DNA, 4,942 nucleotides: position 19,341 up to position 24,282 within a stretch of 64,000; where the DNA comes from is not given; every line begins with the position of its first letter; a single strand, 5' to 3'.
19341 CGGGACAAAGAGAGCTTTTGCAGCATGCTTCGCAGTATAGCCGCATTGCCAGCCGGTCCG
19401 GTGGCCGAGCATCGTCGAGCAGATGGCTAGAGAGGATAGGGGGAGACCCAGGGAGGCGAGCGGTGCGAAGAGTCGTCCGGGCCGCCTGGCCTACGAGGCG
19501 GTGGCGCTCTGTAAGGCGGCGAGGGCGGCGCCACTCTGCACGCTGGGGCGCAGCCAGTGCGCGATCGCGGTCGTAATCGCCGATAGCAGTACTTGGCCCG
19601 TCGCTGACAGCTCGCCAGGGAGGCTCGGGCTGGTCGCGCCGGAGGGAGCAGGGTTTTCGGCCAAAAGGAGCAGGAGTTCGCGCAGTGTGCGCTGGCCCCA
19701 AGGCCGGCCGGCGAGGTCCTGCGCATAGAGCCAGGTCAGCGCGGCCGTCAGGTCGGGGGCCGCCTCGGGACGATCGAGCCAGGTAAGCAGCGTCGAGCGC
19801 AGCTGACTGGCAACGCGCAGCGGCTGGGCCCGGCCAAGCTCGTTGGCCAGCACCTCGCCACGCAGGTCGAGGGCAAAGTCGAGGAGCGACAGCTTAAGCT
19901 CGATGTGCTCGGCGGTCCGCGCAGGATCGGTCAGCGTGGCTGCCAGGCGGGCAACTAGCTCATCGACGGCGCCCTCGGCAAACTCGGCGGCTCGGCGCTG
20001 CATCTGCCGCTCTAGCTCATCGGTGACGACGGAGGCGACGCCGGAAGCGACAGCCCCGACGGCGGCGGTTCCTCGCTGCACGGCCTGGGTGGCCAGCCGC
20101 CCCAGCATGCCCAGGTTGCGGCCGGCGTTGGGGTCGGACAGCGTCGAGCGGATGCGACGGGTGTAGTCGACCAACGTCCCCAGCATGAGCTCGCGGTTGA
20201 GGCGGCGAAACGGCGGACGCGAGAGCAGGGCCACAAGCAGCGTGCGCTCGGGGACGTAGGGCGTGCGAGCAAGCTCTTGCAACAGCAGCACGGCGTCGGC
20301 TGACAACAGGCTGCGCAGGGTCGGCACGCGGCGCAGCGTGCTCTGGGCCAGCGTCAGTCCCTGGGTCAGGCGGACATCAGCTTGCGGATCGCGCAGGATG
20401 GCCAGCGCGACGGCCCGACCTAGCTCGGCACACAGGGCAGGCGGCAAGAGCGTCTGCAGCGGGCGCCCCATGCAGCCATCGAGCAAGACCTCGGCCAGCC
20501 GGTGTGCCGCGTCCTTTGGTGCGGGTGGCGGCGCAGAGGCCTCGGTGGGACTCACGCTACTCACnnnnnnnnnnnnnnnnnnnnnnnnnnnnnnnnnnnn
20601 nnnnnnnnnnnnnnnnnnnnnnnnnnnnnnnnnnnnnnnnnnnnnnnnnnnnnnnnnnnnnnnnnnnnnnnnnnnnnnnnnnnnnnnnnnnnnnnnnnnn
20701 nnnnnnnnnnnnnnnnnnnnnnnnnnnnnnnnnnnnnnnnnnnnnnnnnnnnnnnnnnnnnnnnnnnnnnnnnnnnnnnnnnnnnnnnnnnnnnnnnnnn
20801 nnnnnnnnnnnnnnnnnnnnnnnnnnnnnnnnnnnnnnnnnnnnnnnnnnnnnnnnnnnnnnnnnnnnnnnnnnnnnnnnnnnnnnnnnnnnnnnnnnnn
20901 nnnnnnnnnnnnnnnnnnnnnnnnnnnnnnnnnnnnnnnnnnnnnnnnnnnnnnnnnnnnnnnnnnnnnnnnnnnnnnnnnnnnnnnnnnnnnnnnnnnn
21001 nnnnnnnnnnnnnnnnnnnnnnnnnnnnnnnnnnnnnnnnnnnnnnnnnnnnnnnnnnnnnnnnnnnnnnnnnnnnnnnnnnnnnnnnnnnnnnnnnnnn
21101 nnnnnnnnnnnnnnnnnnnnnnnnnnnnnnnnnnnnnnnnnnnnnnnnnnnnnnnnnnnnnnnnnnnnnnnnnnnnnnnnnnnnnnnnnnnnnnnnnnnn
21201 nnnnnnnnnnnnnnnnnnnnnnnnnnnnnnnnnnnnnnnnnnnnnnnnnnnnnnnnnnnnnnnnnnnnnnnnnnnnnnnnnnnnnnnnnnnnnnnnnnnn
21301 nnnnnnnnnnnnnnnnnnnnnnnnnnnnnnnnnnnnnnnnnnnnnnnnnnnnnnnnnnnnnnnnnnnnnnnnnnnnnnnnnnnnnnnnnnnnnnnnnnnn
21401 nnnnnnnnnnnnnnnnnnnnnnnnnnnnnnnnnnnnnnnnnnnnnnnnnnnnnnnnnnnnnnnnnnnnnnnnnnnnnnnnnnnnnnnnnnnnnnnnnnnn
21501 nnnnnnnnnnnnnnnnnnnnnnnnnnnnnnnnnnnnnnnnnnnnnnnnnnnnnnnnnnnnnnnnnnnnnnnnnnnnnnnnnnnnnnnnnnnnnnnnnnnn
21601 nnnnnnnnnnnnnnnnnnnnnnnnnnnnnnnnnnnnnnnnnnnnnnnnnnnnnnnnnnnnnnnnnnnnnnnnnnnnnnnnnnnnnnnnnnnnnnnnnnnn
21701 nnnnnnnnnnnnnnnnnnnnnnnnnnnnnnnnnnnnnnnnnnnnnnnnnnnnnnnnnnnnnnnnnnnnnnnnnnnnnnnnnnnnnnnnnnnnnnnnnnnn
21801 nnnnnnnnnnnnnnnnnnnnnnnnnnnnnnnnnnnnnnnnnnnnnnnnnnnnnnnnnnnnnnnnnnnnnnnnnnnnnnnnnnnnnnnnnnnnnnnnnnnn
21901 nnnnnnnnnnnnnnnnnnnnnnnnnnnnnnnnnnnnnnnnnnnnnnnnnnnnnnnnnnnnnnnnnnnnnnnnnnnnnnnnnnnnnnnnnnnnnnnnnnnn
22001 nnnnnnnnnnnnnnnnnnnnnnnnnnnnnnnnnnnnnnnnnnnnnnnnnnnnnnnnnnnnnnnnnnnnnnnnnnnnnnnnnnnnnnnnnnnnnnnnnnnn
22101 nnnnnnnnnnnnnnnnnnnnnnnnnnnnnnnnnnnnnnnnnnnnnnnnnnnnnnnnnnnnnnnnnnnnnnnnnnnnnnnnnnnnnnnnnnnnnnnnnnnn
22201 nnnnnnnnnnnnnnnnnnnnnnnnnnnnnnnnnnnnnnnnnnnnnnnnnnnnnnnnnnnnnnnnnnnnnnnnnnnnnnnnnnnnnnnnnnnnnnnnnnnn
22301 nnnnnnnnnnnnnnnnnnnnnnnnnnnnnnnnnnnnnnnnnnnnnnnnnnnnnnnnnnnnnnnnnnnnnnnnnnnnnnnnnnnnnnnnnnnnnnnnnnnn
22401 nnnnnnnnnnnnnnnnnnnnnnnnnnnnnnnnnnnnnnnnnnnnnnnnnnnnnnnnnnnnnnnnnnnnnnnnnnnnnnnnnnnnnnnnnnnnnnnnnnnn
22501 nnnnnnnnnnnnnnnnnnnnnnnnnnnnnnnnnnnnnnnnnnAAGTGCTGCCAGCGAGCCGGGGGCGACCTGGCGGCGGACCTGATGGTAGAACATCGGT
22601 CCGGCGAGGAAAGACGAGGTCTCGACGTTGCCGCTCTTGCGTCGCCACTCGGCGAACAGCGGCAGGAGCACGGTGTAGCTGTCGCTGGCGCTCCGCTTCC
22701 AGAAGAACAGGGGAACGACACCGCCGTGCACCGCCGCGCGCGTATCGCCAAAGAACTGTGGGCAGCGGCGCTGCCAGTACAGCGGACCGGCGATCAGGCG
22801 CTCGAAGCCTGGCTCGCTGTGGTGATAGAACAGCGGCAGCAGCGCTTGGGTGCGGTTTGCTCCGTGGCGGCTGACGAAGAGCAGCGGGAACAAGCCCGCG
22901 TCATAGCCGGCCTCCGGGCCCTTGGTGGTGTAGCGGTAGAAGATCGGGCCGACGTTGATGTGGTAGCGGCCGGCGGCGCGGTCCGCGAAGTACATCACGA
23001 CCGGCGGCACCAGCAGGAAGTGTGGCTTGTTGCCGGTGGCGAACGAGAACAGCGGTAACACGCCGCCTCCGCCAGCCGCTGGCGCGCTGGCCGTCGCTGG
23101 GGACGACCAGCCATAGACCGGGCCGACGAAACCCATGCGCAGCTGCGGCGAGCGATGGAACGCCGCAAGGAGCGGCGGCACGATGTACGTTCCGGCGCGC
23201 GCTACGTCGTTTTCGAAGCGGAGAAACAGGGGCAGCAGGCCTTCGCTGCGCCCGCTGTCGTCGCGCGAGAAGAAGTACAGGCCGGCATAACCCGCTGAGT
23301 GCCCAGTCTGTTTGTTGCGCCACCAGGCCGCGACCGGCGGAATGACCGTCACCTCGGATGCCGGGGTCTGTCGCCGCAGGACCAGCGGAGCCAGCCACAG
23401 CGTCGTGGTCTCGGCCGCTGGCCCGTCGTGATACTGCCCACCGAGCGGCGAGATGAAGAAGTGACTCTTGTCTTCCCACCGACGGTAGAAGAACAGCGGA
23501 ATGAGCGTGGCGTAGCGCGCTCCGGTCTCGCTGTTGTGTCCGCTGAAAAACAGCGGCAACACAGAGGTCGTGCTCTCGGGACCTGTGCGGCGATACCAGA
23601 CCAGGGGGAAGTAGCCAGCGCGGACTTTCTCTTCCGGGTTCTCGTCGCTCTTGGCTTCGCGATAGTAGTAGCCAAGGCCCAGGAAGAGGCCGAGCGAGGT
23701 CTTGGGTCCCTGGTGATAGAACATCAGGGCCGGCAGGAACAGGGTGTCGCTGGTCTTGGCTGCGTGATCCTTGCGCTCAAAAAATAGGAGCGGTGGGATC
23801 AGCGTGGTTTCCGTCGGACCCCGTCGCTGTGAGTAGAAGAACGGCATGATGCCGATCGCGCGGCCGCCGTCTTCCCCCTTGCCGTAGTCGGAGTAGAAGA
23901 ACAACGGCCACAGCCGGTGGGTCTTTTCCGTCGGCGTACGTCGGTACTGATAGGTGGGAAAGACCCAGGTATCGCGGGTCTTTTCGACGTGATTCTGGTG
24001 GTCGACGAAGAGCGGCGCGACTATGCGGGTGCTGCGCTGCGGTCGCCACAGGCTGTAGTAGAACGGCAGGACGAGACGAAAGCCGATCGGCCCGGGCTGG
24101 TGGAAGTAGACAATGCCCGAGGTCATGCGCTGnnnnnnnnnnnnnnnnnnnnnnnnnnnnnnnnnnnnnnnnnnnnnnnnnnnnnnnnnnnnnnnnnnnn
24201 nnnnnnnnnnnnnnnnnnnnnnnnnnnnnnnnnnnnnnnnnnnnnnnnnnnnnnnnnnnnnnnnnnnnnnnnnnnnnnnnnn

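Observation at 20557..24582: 1341-aa exported protein built from about 55-58 degenerate 17-19-aa 'PLF[YF]' units that I cannot place in any known repeat family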

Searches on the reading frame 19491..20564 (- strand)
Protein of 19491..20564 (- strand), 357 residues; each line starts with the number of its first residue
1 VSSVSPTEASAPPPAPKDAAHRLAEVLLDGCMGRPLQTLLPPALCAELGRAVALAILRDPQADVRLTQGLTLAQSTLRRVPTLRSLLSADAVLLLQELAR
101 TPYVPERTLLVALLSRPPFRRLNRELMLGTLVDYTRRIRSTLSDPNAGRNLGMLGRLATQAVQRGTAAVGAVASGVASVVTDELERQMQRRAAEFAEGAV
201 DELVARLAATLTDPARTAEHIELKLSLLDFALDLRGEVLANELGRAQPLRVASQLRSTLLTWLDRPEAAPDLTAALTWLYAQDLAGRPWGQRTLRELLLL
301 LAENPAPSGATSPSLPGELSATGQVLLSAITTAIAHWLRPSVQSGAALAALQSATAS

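Call 7: search_protein_families(library=pfam, proteins=[window:19491-20564:-], max_evalue=0.01)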
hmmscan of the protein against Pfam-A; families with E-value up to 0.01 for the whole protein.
window:19491-20564:- (357 aa): 0 families

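Call 17: search_protein_families(library=ncbifam, proteins=[window:19491-20564:-], max_evalue=1)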
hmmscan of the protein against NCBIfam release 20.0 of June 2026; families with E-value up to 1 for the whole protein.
window:19491-20564:- (357 aa): 1 family
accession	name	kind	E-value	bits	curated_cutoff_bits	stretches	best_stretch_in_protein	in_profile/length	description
NF010421.0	PRK13847.1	subfamily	0.072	13.4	117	1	110-141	20-51/71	type IV conjugative transfer system coupling protein TraD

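Call 81: search_protein_families(library=padloc, proteins=[window:19491-20564:-], max_evalue=0.01)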
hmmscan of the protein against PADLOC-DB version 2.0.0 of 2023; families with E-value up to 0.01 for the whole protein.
window:19491-20564:- (357 aa): 0 families

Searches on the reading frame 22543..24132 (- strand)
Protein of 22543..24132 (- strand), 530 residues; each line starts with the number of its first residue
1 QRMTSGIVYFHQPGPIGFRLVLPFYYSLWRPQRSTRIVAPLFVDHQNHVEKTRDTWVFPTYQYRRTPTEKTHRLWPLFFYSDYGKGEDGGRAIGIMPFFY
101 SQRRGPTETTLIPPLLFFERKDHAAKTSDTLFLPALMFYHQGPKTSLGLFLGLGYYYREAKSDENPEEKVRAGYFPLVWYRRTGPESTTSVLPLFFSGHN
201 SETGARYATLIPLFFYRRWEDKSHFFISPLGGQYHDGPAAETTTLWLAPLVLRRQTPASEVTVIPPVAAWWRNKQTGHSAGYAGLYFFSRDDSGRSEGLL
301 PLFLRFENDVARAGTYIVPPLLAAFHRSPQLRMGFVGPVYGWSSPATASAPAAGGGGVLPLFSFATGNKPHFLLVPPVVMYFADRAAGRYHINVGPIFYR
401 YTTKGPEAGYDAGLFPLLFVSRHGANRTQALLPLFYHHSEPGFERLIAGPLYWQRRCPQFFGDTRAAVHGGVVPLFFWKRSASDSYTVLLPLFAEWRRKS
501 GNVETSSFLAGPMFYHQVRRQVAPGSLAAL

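Call 41: predict_structure(alignment_id=A2)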
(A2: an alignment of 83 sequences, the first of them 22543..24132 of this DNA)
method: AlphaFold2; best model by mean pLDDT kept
length: 530 residues; sequences in the alignment: 83
mean_pLDDT: 94.8   pTM: 0.59
mean pLDDT of the five models: 94.8, 94.6, 94.6, 94.0, 94.0
residues with pLDDT >= 90: 483; 70-90: 32; 50-70: 10; < 50: 5
segments of 3 or more residues with pLDDT < 50: 527-530
pLDDT, mean of each block of 10 residues (from residue 1): 65 91 94 95 96 94 96 95 93 96 97 96 97 94 96 93 96 94 97 96 98 98 98 98 98 98 98 98 98 98 98 98 98 98 97 97 97 90 97 97 96 96 97 97 97 96 94 96 96 95 94 93 60
secondary structure, 60 per line:
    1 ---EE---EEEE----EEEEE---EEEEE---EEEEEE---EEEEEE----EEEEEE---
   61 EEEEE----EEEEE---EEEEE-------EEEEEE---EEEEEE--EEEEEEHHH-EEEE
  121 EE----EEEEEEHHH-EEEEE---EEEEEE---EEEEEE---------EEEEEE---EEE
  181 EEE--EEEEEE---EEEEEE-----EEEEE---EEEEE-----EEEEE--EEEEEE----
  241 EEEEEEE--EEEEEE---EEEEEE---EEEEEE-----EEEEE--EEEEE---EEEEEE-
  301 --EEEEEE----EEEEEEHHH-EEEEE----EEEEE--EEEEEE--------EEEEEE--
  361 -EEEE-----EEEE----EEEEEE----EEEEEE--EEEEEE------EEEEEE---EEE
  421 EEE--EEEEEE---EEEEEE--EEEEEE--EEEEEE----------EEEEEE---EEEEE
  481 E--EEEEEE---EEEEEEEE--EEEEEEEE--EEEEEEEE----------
elements in order: E9-12 E17-21 E25-29 E33-38 E42-47 E52-57 E61-65 E70-74 E78-82 E90-95 E99-104 E107-112 E117-122 E127-132 E137-141 E145-150 E154-159 E169-174 E178-183 E186-191 E195-200 E206-210 E214-218 E224-228 E231-236 E241-247 E250-255 E259-264 E268-273 E279-283 E286-290 E294-299 E303-308 E313-318 E323-327 E332-336 E339-344 E353-358 E362-365 E371-374 E379-384 E389-394 E397-402 E409-414 E418-423 E426-431 E435-440 E443-448 E451-456 E467-472 E476-481 E484-489 E493-500 E503-510 E513-520
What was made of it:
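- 22570..24120 (-): N lobe, aa 155-671: 55 antiparallel strands in a continuous beta-meander. AlphaFold2 on aa 151-680: pLDDT 94.8, pTM 0.59 (call 41).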

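Call 43: fold_search(model_id=the predicted structure, library=pdb)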
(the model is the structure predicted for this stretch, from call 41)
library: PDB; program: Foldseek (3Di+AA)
matches with E <= 10: 736; with E <= 0.001: 39
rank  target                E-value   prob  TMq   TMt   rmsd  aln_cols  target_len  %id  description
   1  8bbg_A                2.5e-06  0.99  0.10  0.05  51.0       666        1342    8  Structure of the IFT-A complex; anterograde IFT-A train model (released 2022-12-21)
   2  8r51_A                5.5e-06  0.99  0.13  0.05  58.1       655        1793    9  Mouse teneurin-3 non-compact subunit - A1B1 isoform (released 2024-05-08)
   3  9g41_A                1.0e-05  0.99  0.14  0.06  55.3       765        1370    8  Mouse Teneurin2 dimer variant A0B1 (released 2026-01-21)
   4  8bbg_C                1.4e-05  0.96  0.10  0.06  47.8       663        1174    7  Structure of the IFT-A complex; anterograde IFT-A train model (released 2022-12-21)
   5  8bbe_C                1.5e-05  0.96  0.10  0.08  41.1       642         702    8  Structure of the IFT-A complex; IFT-A2 module (released 2022-12-21)
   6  8fh3_B                2.0e-05  0.90  0.09  0.05  42.3       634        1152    7  Human IFT-A complex structures provide molecular insights into ciliary transport (released 2023-02-22)
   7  8jxe_A                2.0e-05  0.77  0.08  0.04  44.6       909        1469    6  rat megalin RAP complex head (released 2024-06-19)
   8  8jxe_B                2.1e-05  0.84  0.09  0.04  46.6       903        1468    7  rat megalin RAP complex head (released 2024-06-19)
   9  9g42_A                2.3e-05  0.99  0.14  0.06  55.0       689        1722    7  Mouse Teneurin2 dimer variant A0B0 (released 2026-01-21)
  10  8f5p_E                2.7e-05  0.87  0.09  0.06  52.5       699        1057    8  Structure of Leishmania tarentolae IFT-A (state 2) (released 2022-12-21)
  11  9g2h_A                2.8e-05  0.99  0.15  0.07  56.5       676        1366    8  Mouse Teneurin2 dimer variant A1B0 (released 2026-01-21)
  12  8bbf_B                3.4e-05  0.93  0.10  0.06  50.2       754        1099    8  Structure of the IFT-A complex; IFT-A1 module (released 2022-12-07)
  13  7sqc_9A               4.2e-05  1.00  0.15  0.10  33.7       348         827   10  Ciliary C1 central pair apparatus isolated from Chlamydomonas reinhardtii (released 2022-04-13)
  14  8bd7_S                9.6e-05  0.96  0.12  0.08  43.8       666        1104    9  IFTB1 subcomplex of anterograde Intraflagellar transport trains (Chlamydomonas reinhardtii) (released 2023-01-11)
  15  8fgw_B                1.2e-04  0.89  0.10  0.05  41.9       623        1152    6  Human IFT-A complex structures provide molecular insights into ciliary transport (released 2023-02-22)
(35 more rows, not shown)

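Call 55: fold_search(model_id=the predicted structure, library=viral)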
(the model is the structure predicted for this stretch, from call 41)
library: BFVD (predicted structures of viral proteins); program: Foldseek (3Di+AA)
matches with E <= 10: 504; with E <= 0.001: 4
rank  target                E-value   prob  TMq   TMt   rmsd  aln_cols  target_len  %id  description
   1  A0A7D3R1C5            1.8e-05  0.77  0.10  0.06  54.9       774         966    5  Zinc finger RING/FYVE/PHD-type protein [Fadolivirus FV1/VV64]
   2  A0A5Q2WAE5            8.8e-05  0.87  0.11  0.09  55.2       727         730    7  (no name in the UniProt tables at hand)
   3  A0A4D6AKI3            2.5e-04  0.28  0.08  0.07  33.0       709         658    6  (no name in the UniProt tables at hand)
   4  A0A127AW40            2.9e-04  0.85  0.09  0.10  23.1       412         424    8  Baseplate hub + tail lysozyme [Bacillus phage SP-15]
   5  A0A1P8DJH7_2          2.6e-03  0.87  0.16  0.13  24.1       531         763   10  (no name in the UniProt tables at hand)
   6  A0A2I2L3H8            2.6e-03  0.72  0.13  0.14  23.3       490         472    8  MORN-repeat protein [Orpheovirus IHUMI-LCC2]
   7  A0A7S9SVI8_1          2.7e-03  0.69  0.10  0.06  30.9       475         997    6  (no name in the UniProt tables at hand)
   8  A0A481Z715            2.8e-03  0.66  0.09  0.10  40.4       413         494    7  Uncharacterized protein [Pithovirus LCPAC104]
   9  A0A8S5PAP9            3.5e-03  0.35  0.08  0.08  24.8       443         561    6  Neck appendage protein [Siphoviridae sp. ctpoI7]
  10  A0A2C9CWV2            4.9e-03  0.95  0.09  0.15  19.6       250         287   10  Uncharacterized protein [Yersinia phage fHe-Yen9-04]
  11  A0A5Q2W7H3            6.4e-03  0.09  0.06  0.04  49.2       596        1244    8  (no name in the UniProt tables at hand)
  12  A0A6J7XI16            8.8e-03  0.90  0.12  0.23  17.6       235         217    7  Uncharacterized protein [uncultured Caudovirales phage]
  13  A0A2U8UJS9            1.0e-02  0.91  0.12  0.13  12.9       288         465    8  (no name in the UniProt tables at hand)
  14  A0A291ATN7            1.1e-02  0.98  0.15  0.22  12.0       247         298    9  Morn repeat domain containing protein [Pandoravirus salinus]
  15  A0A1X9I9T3            1.2e-02  0.28  0.11  0.07  50.1       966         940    6  Tail fiber protein [Staphylococcus phage vB_SscM-1]
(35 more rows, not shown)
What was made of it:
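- MORN-like proteins and phage tail-fibre proteins appear among the weak BFVD hits (call 55).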
